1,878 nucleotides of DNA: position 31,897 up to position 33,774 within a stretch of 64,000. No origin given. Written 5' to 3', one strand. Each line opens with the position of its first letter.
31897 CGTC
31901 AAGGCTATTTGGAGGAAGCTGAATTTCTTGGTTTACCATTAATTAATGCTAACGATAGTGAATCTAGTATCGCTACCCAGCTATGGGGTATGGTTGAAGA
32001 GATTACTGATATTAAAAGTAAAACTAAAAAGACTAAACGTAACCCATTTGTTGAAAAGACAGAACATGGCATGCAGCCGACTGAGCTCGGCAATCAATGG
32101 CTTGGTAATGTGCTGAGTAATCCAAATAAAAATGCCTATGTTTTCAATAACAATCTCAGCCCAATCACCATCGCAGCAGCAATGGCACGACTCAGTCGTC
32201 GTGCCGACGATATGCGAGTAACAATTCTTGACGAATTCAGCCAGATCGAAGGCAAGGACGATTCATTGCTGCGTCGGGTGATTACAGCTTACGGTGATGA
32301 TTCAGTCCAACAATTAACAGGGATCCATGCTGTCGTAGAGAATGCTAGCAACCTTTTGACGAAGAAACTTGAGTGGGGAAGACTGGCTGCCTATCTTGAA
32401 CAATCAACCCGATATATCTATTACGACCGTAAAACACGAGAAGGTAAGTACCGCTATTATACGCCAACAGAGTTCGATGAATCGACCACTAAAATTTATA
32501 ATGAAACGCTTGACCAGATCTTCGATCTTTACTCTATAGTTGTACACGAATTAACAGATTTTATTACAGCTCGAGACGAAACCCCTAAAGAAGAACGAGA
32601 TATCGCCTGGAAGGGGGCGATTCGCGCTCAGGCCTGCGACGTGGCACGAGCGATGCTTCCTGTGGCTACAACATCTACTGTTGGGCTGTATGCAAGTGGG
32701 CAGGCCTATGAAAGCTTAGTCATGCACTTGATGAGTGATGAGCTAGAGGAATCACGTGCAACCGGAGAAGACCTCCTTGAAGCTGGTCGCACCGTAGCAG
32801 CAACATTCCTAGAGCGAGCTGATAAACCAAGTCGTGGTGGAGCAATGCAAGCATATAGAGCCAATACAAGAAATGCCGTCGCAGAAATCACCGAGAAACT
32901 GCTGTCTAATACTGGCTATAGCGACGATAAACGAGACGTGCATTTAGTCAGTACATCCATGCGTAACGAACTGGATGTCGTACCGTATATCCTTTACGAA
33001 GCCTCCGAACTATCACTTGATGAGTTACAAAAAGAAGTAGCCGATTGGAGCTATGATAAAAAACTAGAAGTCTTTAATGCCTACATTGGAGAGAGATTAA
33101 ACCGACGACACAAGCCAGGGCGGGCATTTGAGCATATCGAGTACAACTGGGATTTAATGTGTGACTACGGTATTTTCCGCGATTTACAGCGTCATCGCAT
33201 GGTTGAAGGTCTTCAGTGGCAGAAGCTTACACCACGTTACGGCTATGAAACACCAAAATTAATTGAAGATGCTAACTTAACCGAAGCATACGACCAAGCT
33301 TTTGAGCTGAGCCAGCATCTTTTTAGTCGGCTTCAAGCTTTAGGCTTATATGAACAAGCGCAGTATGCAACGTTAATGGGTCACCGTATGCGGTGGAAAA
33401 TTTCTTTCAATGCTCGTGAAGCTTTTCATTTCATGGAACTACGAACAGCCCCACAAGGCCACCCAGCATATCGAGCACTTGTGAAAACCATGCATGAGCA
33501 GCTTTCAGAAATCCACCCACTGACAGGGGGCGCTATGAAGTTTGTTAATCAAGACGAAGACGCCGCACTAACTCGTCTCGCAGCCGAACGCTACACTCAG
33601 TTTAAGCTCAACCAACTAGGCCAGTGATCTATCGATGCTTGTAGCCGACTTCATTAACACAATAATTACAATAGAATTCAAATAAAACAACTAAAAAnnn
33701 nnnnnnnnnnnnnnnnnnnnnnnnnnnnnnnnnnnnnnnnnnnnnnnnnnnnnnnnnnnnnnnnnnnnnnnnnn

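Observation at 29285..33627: dTMP module with a thymidylate kinase fused to a tandem, asymmetric ThyX, next to folA and dcd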

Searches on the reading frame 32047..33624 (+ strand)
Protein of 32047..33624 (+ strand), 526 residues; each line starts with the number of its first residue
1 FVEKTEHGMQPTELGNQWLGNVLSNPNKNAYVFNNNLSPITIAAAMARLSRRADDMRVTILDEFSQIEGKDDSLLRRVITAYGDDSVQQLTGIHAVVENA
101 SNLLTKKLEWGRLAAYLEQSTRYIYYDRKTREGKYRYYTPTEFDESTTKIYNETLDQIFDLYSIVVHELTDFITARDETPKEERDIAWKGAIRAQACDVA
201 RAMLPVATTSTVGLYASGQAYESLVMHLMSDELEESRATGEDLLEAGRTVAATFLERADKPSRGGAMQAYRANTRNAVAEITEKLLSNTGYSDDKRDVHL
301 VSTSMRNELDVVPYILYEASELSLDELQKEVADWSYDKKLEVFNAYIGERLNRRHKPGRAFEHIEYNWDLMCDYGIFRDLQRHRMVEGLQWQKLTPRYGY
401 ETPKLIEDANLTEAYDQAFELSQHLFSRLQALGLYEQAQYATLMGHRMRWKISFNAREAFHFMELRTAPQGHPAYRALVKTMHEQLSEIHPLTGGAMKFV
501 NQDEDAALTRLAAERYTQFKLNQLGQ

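Call 28: search_protein_representatives(protein=window:32047-33624:+)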
Query: 526 residues. Proteins with E-value up to 0.001 (for the whole library): 3445; up to 1e-10: 2088; up to 1e-30: 615. The best 150 are listed.
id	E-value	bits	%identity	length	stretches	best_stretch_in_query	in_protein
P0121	9.7e-215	730.2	64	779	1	5-524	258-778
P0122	4.0e-203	691.9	60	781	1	8-524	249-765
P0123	8.1e-194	661.2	57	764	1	14-524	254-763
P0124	1.3e-184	630.8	58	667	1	2-525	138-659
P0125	7.5e-171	585.4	52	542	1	11-524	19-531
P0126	4.6e-170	582.8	53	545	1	12-524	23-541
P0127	2.9e-166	570.3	50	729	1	11-523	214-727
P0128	7.1e-164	562.4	49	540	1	7-525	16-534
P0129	1.3e-146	505.5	50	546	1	12-524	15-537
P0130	2.3e-146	504.7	47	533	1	4-525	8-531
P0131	2.9e-140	484.5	47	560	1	3-524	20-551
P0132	1.0e-132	459.6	48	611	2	73-525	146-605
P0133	4.0e-131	454.4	43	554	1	13-522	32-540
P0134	4.8e-128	444.2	49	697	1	82-511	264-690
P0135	6.1e-127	440.6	46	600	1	10-505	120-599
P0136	5.2e-124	430.9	45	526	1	11-523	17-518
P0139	1.4e-121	422.9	43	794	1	5-506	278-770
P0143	7.5e-111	387.5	40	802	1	20-524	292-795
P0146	1.1e-109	383.6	40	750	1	20-502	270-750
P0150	1.7e-106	373.1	37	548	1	17-511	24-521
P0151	7.8e-106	371.0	38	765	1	1-524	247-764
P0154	1.0e-99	350.8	41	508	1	12-503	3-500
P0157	5.6e-98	345.1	38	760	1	3-506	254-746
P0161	6.2e-96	338.3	40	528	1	19-520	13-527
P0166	8.4e-92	324.7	40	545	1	23-524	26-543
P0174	2.4e-88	313.3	39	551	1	37-519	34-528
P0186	8.0e-83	295.1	33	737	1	1-497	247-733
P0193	2.3e-80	287.0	36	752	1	2-495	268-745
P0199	1.2e-78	281.3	35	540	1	71-523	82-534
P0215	7.6e-74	265.4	38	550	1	18-506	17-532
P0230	1.1e-69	251.7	33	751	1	7-513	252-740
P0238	2.1e-67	244.2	31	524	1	16-506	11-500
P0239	2.6e-67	243.9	34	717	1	83-492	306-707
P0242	1.1e-66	241.9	35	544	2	180-502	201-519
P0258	2.0e-64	234.3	38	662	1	84-492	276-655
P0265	2.3e-63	230.9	33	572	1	19-525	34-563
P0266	5.1e-63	229.8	30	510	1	26-503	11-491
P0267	8.1e-63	229.1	30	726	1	15-495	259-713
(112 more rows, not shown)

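Call 29: list_cluster_members(proteins=[P0125, P0128, P0136, P0150, P0199, P0238, P0266, P0143, P0186, P0267])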
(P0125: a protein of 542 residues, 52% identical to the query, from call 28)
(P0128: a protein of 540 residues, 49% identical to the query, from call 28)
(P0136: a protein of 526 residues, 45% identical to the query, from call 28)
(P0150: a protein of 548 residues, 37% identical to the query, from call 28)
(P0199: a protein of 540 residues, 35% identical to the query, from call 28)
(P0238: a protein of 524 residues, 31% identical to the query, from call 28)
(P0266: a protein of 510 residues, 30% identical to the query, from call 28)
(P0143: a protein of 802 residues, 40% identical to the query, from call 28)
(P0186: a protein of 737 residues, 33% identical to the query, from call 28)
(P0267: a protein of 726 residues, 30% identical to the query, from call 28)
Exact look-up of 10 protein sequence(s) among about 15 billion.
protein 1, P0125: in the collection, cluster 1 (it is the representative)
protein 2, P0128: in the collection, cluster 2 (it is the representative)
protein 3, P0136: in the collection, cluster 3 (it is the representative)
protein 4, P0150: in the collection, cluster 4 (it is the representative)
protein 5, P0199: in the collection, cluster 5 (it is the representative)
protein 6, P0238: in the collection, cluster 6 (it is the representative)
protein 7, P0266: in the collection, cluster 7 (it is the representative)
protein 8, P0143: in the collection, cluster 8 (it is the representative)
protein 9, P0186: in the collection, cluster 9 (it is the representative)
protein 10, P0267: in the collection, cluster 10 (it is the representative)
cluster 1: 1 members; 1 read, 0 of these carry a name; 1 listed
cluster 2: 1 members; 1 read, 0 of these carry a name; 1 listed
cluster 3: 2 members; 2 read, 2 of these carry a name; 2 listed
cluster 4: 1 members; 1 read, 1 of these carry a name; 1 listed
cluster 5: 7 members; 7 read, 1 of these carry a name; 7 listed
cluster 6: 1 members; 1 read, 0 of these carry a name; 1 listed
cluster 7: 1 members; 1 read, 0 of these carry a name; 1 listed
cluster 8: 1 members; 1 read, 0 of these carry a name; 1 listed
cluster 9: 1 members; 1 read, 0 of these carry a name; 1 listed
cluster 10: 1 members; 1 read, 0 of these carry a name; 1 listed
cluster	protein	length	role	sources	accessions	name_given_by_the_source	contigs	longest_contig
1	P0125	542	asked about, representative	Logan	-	-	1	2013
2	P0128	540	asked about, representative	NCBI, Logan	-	-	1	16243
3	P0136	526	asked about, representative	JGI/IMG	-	thymidylate synthase ThyX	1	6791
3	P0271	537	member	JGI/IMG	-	thymidylate synthase ThyX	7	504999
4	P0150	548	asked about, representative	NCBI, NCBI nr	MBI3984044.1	FAD-dependent thymidylate synthase [Candidatus Microgenomates bacterium]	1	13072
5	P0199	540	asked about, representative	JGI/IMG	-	-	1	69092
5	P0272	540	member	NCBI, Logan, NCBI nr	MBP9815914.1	FAD-dependent thymidylate synthase [Candidatus Woesebacteria bacterium]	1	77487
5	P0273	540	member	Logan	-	-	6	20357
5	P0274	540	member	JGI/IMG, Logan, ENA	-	-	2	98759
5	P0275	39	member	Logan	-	-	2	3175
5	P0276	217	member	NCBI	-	-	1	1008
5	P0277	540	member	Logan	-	-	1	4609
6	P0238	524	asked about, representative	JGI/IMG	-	-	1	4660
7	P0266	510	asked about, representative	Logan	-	-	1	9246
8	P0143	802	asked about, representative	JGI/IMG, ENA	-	-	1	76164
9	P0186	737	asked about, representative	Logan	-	-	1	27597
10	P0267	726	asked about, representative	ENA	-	-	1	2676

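Call 39: search_protein_families(library=pfam, proteins=[P0143, P0146, P0151, P0157, P0193, P0230, P0127, P0124, P0239, P0258], max_evalue=0.001)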
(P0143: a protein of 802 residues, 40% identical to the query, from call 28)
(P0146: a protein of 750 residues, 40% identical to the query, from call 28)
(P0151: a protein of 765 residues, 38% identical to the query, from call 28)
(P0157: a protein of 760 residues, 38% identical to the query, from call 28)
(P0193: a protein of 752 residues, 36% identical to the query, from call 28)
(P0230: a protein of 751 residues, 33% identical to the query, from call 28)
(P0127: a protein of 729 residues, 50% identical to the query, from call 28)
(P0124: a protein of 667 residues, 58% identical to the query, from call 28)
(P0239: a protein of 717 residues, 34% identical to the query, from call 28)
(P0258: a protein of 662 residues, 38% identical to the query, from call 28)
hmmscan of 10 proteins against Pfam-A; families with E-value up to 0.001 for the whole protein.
P0143 (802 aa): 2 families
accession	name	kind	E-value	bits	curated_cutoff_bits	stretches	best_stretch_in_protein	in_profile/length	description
PF02511.20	Thy1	-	1.7e-14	54.5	24.8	2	571-762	2-190/191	Thymidylate synthase complementing protein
PF02223.23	Thymidylate_kin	-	1.1e-13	51.7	27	1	9-195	1-185/185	Thymidylate kinase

P0146 (750 aa): 2 families
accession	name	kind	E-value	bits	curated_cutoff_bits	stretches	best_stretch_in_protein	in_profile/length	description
PF02223.23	Thymidylate_kin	-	7.6e-16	58.8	27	1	11-160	1-138/185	Thymidylate kinase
PF02511.20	Thy1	-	7.6e-13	49.1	24.8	2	602-739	47-190/191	Thymidylate synthase complementing protein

P0151 (765 aa): 2 families
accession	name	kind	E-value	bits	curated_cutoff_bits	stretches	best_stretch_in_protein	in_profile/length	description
PF02223.23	Thymidylate_kin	-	8.7e-17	61.8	27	1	11-202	1-173/185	Thymidylate kinase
PF02511.20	Thy1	-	3.8e-06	27.2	24.8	1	329-457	52-153/191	Thymidylate synthase complementing protein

P0157 (760 aa): 2 families
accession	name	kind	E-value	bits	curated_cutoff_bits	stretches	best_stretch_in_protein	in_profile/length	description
PF02223.23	Thymidylate_kin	-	3.6e-19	69.6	27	1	11-202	1-173/185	Thymidylate kinase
PF02511.20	Thy1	-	9e-13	48.9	24.8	2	329-468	48-163/191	Thymidylate synthase complementing protein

P0193 (752 aa): 2 families
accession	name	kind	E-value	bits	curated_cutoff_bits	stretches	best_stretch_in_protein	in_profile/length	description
PF02511.20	Thy1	-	1e-09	38.9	24.8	1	357-508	57-191/191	Thymidylate synthase complementing protein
PF02223.23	Thymidylate_kin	-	2.5e-09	37.5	27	1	11-168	1-141/185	Thymidylate kinase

P0230 (751 aa): 2 families
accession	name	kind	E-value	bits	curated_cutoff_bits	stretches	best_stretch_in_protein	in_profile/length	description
PF02223.23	Thymidylate_kin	-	1.9e-12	47.7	27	1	11-113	1-99/185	Thymidylate kinase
PF02511.20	Thy1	-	3.5e-05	24.1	24.8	0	584-718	50-190/191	Thymidylate synthase complementing protein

P0127 (729 aa): 1 family
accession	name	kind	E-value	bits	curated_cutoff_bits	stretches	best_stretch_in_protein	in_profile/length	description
PF02511.20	Thy1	-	4.9e-40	137.8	24.8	2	244-457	11-191/191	Thymidylate synthase complementing protein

P0124 (667 aa): 1 family
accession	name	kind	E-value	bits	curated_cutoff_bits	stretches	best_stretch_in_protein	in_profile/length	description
PF02511.20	Thy1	-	3.1e-39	135.2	24.8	2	446-625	15-190/191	Thymidylate synthase complementing protein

P0239 (717 aa): 1 family
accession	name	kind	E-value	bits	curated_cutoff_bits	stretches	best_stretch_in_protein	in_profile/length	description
PF02223.23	Thymidylate_kin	-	5.1e-19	69.1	27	1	10-200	1-172/185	Thymidylate kinase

P0258 (662 aa): 4 families
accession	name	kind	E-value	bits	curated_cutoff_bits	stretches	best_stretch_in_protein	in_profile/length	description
PF02223.23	Thymidylate_kin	-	3.2e-17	63.3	27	1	11-192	1-164/185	Thymidylate kinase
PF02511.20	Thy1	-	5.2e-08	33.3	24.8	1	282-429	56-191/191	Thymidylate synthase complementing protein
PF03976.20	PPK2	-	2e-05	24.7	22.3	1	2-57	27-82/229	Polyphosphate kinase 2 (PPK2)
PF13207.12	AAA_17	-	0.0003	21.5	27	0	13-34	2-20/136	AAA domain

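Call 41: find_related_loci(query=A4, collection=genome_contigs, flank=5000)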
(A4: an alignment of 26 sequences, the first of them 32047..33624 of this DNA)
Query A4 (526 aa) in genome_contigs; peptide patterns used: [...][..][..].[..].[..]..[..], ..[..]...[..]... (x = any residue, [..] = any of these).
600 stretches matched a pattern (row limit reached: there are more); 596 encode a relative of the query (tblastn E <= 1e-3); the best 80 are kept; 80 distinct loci.
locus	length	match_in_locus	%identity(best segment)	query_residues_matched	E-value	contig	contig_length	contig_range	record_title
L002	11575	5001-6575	66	1-525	0e+0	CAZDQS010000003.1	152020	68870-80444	MAG TPA_asm: uncultured Candidatus Saccharibacteria bacterium isolate SRP144015_co1_47 genome assembly, contig: NODE_55_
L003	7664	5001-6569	64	1-524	0e+0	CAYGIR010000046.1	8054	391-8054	MAG TPA_asm: uncultured Candidatus Saccharibacteria bacterium isolate ERP113451_co1_98 genome assembly, contig: NODE_114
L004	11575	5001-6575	65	1-525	0e+0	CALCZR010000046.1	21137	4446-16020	MAG TPA_asm: uncultured Candidatus Saccharibacteria bacterium isolate SRR6231146_bin.58_CONCOCT_v1.1_MAG genome assembly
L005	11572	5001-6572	64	1-524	0e+0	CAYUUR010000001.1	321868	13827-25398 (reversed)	MAG TPA_asm: uncultured Candidatus Saccharibacteria bacterium isolate SRP342105_co1_352 genome assembly, contig: NODE_24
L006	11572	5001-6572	63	1-524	0e+0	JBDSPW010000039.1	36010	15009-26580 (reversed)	MAG: Candidatus Saccharimonadales bacterium isolate cluster1_bin.472 k127_8284930, whole genome shotgun sequence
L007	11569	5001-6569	64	1-524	0e+0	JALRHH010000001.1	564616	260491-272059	MAG: Candidatus Saccharimonadia bacterium isolate MYJ.17 NODE_1_length_564616_cov_19.245983, whole genome shotgun sequen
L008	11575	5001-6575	63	1-524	0e+0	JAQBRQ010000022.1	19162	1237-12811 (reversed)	MAG: Candidatus Saccharibacteria bacterium isolate RYN_405 scaffold_1631660, whole genome shotgun sequence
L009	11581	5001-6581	62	1-526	0e+0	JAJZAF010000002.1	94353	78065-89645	MAG: bacterium isolate FK5.bin85 NODE_194_length_94353_cov_1.979963, whole genome shotgun sequence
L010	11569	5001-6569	62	1-524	0e+0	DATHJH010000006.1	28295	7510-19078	MAG TPA_asm: Candidatus Limnocylindria bacterium isolate SMAG_U12547 k141_209438, whole genome shotgun sequence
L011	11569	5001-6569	62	1-524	0e+0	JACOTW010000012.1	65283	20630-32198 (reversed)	MAG: Candidatus Saccharibacteria bacterium isolate NC_groundwater_54_Pr7_S2p5_43_18 FFV18_S2p5_scaffold_401594, whole ge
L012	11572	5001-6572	61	1-524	0e+0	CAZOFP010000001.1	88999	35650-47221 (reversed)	MAG TPA_asm: uncultured Candidatus Saccharibacteria bacterium isolate SRP128015_co3_419 genome assembly, contig: NODE_96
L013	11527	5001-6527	63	15-524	0e+0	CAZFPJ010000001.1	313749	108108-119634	MAG TPA_asm: uncultured Candidatus Saccharibacteria bacterium isolate SRP292972_co3_78 genome assembly, contig: NODE_43_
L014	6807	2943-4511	61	1-524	0e+0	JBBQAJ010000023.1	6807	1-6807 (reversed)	MAG: Candidatus Saccharimonadales bacterium isolate Co_metawrap_1474 Cmw_1474_k141_1695634_length_6807_cov_12.9856, whol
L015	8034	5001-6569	63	1-523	0e+0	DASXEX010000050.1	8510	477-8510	MAG TPA_asm: Candidatus Saccharimonadales bacterium isolate SMAG_U5123 k141_1712291, whole genome shotgun sequence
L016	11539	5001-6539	62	12-524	0e+0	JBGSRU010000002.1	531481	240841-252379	MAG: Candidatus Saccharimonadales bacterium isolate JTS-AC366 k141_2960951, whole genome shotgun sequence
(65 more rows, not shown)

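Call 63: predict_structure(alignment_id=A5)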
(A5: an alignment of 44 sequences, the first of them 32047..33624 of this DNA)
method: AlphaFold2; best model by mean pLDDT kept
length: 526 residues; sequences in the alignment: 44
mean_pLDDT: 85.5   pTM: 0.85
mean pLDDT of the five models: 85.5, 83.2, 83.0, 79.5, 78.5
residues with pLDDT >= 90: 245; 70-90: 209; 50-70: 64; < 50: 8
segments of 3 or more residues with pLDDT < 50: 80-87
pLDDT, mean of each block of 10 residues (from residue 1): 82 92 92 86 81 87 73 61 49 88 83 70 86 90 97 98 97 95 88 91 95 85 84 90 89 68 66 81 71 77 94 96 96 97 93 85 93 83 58 85 95 98 97 93 93 89 75 82 95 90 79 86 81
secondary structure, 60 per line:
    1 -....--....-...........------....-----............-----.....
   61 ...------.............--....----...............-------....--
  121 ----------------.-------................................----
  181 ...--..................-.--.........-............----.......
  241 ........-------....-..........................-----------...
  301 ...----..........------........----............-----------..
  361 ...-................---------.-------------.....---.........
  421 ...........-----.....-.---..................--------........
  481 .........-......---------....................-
elements in order: E2-5 E8-11 H13-22 E30-33 H39-50 H56-63 H70-82 H85-88 E93-101 H102-107 E115-118 H145-176 H186-203 E208-216 H218-229 H234-248 H256-259 H261-286 E298-303 H308-317 H324-331 H336-347 H359-363 E365-373 H374-380 H404-408 H412-431 H437-441 E447-455 H456-464 H473-489 H491-496 H506-525

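Call 65: list_cluster_members(proteins=[P0154, P0161, P0166, P0174, P0215, P0242, P0265, P0126, P0130, P0139])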
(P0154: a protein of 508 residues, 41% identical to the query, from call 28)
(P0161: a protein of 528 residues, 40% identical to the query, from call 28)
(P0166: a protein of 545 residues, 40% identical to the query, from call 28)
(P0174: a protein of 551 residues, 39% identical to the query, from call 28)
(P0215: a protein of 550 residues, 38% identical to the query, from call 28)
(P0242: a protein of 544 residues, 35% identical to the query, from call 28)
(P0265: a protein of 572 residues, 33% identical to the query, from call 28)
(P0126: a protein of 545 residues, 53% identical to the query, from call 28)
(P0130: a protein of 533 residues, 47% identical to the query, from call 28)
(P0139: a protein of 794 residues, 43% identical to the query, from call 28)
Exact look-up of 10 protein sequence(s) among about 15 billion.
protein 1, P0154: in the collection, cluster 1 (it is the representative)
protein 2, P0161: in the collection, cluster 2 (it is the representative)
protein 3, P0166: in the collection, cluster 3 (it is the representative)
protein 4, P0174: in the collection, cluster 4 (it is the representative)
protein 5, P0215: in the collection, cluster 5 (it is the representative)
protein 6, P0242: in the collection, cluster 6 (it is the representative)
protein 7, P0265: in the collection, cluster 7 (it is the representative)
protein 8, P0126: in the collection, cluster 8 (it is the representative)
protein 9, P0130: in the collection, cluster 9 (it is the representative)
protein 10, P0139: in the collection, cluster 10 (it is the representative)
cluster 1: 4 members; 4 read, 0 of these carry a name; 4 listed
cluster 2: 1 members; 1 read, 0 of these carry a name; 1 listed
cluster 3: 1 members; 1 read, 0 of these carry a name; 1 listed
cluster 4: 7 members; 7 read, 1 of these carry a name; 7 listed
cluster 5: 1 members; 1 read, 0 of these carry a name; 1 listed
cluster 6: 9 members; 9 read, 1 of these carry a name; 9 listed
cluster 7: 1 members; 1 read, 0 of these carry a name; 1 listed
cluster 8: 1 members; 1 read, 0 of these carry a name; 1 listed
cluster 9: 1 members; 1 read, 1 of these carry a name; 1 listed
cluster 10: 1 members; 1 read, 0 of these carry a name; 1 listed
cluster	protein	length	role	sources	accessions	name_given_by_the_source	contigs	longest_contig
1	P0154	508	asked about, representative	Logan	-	-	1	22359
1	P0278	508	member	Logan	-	-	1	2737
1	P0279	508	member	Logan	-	-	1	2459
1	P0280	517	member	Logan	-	-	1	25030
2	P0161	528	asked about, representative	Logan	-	-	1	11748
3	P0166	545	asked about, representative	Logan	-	-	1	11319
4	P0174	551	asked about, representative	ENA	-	-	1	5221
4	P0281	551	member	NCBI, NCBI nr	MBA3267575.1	MAG: FAD-dependent thymidylate synthase [Acidimicrobiia bacterium] | FAD-dependent thymidylate synthase [Acidimicrobiia bacterium]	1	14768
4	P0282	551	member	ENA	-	-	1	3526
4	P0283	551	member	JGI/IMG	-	-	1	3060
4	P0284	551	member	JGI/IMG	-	-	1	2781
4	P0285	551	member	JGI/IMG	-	-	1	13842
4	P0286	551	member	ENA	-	-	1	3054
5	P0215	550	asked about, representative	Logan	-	-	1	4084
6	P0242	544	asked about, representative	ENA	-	-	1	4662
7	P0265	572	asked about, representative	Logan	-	-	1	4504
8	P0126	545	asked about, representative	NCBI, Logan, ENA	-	-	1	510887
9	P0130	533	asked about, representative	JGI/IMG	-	thymidylate synthase ThyX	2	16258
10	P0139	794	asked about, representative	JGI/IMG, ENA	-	-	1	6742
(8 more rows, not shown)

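Call 66: fold_search(model_id=the predicted structure, library=pdb)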
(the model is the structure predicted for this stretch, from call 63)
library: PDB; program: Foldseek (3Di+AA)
matches with E <= 10: 202; with E <= 0.001: 149
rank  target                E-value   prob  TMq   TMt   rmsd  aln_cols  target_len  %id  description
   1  2af6_A                1.1e-05  1.00  0.26  0.55  12.9       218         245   20  Crystal structure of Mycobacterium tuberculosis Flavin dependent thymidylate synthase (Mtb ThyX) in the presence of co (released 2005-10-04)
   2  2af6_G                1.1e-05  1.00  0.26  0.53  13.2       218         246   20  Crystal structure of Mycobacterium tuberculosis Flavin dependent thymidylate synthase (Mtb ThyX) in the presence of co (released 2005-10-04)
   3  4fzb_O                1.3e-05  1.00  0.26  0.64   7.3       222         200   16  Structure of thymidylate synthase ThyX complexed to a new inhibitor (released 2013-05-22)
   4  1o2a_C                1.8e-05  1.00  0.27  0.61   7.0       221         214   18  Crystal structure of Thymidylate Synthase Complementing Protein (TM0449) from Thermotoga maritima with FAD at 1.8 A re (released 2003-06-24)
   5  1o24_C                1.9e-05  1.00  0.29  0.65   6.1       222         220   17  Crystal structure of Thymidylate Synthase Complementing Protein (TM0449) from Thermotoga maritima at 2.0 A resolution (released 2003-06-24)
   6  5ioq_D                2.0e-05  1.00  0.29  0.66   4.6       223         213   19  Flavin-dependent thymidylate synthase in complex with FAD and deoxyuridine (released 2016-06-08)
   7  3g4a_B                2.1e-05  1.00  0.30  0.67   4.3       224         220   18  Crystal structure of flavine dependant thymidylate synthase S88A mutant from Thermotoga maritima at 1.95 angstrom reso (released 2009-04-07)
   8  3gwc_A                2.1e-05  1.00  0.27  0.56  12.8       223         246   19  Crystal structure of Mycobacterium tuberculosis thymidylate synthase X bound to FdUMP and FAD (released 2009-04-28)
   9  4fzb_K                2.3e-05  1.00  0.28  0.67   5.1       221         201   16  Structure of thymidylate synthase ThyX complexed to a new inhibitor (released 2013-05-22)
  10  4gte_C                2.5e-05  1.00  0.30  0.66   4.5       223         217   18  T. Maritima FDTS (E144R mutant) with FAD and Folate (released 2012-10-17)
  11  3gwc_E                2.5e-05  1.00  0.26  0.54  13.0       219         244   20  Crystal structure of Mycobacterium tuberculosis thymidylate synthase X bound to FdUMP and FAD (released 2009-04-28)
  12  2gq2_A                2.5e-05  1.00  0.26  0.53  13.2       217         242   21  Mycobacterium tuberculosis ThyX-NADP complex (released 2006-06-27)
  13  5ioq_C                2.7e-05  1.00  0.30  0.66   4.5       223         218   19  Flavin-dependent thymidylate synthase in complex with FAD and deoxyuridine (released 2016-06-08)
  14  3gwc_D                2.7e-05  1.00  0.26  0.55  14.4       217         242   19  Crystal structure of Mycobacterium tuberculosis thymidylate synthase X bound to FdUMP and FAD (released 2009-04-28)
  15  1kq4_C                2.8e-05  1.00  0.29  0.64   5.6       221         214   18  CRYSTAL STRUCTURE OF A THY1-COMPLEMENTING PROTEIN (TM0449) FROM THERMOTOGA MARITIMA AT 2.25 A RESOLUTION (released 2002-02-27)
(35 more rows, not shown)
